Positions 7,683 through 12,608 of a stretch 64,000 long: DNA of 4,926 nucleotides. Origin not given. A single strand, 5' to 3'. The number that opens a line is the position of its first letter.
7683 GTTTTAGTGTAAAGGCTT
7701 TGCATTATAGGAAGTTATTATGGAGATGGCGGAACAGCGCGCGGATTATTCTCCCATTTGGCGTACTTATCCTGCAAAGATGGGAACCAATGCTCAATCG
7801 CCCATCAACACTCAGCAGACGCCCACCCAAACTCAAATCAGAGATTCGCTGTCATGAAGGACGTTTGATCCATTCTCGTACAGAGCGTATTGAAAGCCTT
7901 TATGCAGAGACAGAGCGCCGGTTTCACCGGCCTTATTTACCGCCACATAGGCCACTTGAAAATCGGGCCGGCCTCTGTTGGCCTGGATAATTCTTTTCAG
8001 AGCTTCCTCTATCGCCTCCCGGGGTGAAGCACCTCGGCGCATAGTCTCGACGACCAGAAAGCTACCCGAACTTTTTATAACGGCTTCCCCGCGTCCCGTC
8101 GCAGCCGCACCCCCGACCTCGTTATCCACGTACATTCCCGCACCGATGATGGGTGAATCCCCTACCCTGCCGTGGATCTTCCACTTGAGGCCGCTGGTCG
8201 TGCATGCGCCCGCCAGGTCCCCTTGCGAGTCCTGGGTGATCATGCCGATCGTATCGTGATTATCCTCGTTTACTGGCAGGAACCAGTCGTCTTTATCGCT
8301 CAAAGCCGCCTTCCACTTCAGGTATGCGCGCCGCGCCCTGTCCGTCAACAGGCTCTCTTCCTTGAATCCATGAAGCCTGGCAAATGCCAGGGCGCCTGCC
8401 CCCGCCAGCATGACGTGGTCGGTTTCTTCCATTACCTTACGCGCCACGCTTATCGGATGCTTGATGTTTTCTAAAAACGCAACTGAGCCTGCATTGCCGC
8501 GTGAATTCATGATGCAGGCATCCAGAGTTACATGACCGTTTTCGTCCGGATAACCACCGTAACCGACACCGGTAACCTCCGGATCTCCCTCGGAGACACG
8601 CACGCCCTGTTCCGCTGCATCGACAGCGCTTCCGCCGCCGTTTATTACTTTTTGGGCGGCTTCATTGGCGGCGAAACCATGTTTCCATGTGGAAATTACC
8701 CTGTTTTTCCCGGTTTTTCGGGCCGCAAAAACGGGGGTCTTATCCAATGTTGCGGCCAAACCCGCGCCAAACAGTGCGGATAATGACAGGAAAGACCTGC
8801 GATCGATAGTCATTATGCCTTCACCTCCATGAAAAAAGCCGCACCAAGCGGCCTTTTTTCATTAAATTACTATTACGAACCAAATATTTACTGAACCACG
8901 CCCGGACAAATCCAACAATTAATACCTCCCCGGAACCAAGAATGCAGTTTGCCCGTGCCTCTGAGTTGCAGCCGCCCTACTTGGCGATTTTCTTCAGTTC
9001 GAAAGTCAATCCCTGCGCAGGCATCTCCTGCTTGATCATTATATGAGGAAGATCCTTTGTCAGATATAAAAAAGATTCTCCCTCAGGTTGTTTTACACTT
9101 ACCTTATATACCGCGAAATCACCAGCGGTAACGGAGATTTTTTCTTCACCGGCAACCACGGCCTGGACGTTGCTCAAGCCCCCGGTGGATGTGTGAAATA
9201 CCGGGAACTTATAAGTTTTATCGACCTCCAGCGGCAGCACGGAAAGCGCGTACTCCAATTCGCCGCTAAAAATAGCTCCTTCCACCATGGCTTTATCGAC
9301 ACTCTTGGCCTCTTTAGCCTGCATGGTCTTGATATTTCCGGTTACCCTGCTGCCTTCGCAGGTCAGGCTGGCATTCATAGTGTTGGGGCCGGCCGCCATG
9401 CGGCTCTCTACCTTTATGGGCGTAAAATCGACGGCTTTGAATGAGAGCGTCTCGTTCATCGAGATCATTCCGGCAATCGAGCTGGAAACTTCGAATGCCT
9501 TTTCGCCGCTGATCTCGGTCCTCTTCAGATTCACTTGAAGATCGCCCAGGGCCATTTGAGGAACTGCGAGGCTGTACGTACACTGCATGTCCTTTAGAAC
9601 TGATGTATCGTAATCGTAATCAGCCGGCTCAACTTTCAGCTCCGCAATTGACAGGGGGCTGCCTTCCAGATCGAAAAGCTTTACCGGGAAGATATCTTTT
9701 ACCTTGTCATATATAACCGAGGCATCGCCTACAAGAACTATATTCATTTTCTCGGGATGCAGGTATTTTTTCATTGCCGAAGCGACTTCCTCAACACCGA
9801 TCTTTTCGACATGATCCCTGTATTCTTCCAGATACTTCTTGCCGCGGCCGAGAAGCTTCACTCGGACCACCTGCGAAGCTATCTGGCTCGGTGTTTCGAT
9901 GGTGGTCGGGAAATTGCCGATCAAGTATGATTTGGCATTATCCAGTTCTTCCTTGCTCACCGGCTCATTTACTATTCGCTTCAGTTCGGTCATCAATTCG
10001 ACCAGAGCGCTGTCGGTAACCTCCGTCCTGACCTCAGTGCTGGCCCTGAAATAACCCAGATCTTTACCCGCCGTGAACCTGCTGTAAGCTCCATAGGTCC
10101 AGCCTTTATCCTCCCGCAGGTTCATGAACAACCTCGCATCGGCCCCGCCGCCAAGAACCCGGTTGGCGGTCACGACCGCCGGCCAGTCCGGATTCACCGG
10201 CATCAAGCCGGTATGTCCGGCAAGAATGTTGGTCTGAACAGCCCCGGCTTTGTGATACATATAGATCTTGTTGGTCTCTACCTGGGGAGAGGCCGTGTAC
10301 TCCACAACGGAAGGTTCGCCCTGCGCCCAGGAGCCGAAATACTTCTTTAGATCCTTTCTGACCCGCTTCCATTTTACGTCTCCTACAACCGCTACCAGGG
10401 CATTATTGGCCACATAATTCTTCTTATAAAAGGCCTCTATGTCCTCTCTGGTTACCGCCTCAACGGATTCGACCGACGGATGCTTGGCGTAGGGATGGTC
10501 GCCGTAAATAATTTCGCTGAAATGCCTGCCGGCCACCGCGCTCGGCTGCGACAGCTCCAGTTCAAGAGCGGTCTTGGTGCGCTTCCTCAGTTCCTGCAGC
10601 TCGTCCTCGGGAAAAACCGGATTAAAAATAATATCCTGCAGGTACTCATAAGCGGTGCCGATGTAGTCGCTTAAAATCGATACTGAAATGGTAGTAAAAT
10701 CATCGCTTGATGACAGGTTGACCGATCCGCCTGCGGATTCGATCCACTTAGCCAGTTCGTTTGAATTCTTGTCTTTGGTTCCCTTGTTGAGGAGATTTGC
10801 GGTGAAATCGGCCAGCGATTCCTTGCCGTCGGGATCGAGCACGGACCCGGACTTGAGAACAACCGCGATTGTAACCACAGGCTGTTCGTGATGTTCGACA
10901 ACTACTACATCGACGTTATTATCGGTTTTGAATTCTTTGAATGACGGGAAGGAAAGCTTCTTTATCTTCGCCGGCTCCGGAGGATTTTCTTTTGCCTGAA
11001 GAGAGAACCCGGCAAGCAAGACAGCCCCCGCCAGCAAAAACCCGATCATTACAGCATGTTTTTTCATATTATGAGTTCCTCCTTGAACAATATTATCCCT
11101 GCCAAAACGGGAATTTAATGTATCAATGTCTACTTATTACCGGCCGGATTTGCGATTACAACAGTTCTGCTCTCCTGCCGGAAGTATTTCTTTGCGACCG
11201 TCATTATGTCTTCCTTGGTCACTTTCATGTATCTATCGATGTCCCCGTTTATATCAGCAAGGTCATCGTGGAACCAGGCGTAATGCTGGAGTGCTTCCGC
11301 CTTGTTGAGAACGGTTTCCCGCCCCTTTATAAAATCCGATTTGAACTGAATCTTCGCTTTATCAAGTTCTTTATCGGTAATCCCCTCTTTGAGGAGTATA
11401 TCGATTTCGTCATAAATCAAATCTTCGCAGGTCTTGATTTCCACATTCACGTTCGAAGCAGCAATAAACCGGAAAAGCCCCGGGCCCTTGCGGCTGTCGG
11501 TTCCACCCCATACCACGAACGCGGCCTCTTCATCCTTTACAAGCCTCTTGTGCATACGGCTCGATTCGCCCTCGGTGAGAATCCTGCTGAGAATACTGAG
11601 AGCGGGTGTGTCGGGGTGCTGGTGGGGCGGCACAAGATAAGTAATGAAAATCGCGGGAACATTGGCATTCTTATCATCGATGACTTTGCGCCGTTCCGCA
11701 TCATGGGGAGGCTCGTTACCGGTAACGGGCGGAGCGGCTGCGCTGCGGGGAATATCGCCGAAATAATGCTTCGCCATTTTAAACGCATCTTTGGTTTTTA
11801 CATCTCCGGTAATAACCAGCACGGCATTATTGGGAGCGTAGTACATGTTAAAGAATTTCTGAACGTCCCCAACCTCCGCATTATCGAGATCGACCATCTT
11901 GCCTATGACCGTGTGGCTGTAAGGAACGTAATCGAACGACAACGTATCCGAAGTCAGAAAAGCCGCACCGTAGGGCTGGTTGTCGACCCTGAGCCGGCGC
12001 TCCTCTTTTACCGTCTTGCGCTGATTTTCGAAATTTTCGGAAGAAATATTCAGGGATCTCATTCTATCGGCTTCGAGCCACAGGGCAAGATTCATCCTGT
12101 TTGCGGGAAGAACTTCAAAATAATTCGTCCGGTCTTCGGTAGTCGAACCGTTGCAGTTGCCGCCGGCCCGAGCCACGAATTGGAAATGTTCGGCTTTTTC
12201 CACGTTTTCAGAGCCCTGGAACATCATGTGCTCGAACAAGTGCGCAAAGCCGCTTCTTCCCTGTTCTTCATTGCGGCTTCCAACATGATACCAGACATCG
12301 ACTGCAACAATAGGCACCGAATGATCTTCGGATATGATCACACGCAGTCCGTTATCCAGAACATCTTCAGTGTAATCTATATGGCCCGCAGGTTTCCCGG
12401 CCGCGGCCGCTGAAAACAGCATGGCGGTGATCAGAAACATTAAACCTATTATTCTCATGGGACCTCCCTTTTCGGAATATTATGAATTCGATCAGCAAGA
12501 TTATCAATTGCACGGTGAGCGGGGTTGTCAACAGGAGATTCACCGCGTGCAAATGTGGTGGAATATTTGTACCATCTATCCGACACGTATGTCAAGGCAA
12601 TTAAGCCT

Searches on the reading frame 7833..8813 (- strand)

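Call 54: search_protein_families(library=ncbifam, proteins=[window:7833-8813:-], max_evalue=1e-10)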
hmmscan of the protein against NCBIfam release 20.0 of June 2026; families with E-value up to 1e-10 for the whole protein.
window:7833-8813:- (326 aa): 1 family
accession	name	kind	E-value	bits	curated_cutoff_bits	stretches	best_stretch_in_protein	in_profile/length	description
NF007589.0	PRK10226.1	equivalog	2.1e-33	115.6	567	1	50-271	36-263/321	beta-aspartyl-peptidase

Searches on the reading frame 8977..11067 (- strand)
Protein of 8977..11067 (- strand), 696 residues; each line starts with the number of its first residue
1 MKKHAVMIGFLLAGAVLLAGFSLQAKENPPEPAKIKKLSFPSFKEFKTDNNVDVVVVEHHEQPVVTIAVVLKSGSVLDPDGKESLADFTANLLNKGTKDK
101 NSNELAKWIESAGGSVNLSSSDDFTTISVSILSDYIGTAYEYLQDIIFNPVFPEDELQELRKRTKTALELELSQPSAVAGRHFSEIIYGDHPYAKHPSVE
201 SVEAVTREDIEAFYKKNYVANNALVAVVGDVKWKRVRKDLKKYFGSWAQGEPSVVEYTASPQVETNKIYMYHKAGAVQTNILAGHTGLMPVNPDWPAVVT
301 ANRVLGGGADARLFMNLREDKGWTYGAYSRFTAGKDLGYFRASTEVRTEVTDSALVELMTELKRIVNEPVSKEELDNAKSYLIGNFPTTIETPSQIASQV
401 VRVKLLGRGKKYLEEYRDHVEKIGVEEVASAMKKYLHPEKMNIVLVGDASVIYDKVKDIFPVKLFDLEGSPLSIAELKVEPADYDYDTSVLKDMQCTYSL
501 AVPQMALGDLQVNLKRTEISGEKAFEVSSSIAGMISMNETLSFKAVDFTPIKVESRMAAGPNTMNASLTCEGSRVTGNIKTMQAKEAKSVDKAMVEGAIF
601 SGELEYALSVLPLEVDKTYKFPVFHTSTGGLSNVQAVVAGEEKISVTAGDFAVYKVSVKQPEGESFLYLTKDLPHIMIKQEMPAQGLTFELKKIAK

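Call 25: search_protein_families(library=pfam, proteins=[window:8977-11067:-], max_evalue=0.00001)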
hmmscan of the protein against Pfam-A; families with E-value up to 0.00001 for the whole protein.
window:8977-11067:- (696 aa): 3 families
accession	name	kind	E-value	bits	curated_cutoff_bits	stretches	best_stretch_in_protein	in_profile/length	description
PF05193.26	Peptidase_M16_C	-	3.3e-38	131.8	23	1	205-381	2-180/181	Peptidase M16 inactive domain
PF00675.25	Peptidase_M16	-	9.6e-19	68.2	22.3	1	55-195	2-143/149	Insulinase (Peptidase family M16)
PF11306.15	DUF3108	-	7.9e-11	42.6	26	1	507-684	11-201/209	Protein of unknown function (DUF3108)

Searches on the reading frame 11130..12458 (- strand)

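Call 25: search_protein_families(library=pfam, proteins=[window:11130-12458:-], max_evalue=0.00001)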
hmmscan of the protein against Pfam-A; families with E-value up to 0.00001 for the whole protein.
window:11130-12458:- (442 aa): 2 families
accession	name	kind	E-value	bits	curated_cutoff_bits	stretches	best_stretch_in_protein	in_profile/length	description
PF05193.26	Peptidase_M16_C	-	6.1e-34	117.9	23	1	197-371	5-180/181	Peptidase M16 inactive domain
PF00675.25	Peptidase_M16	-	6.4e-22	78.5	22.3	1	39-156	1-118/149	Insulinase (Peptidase family M16)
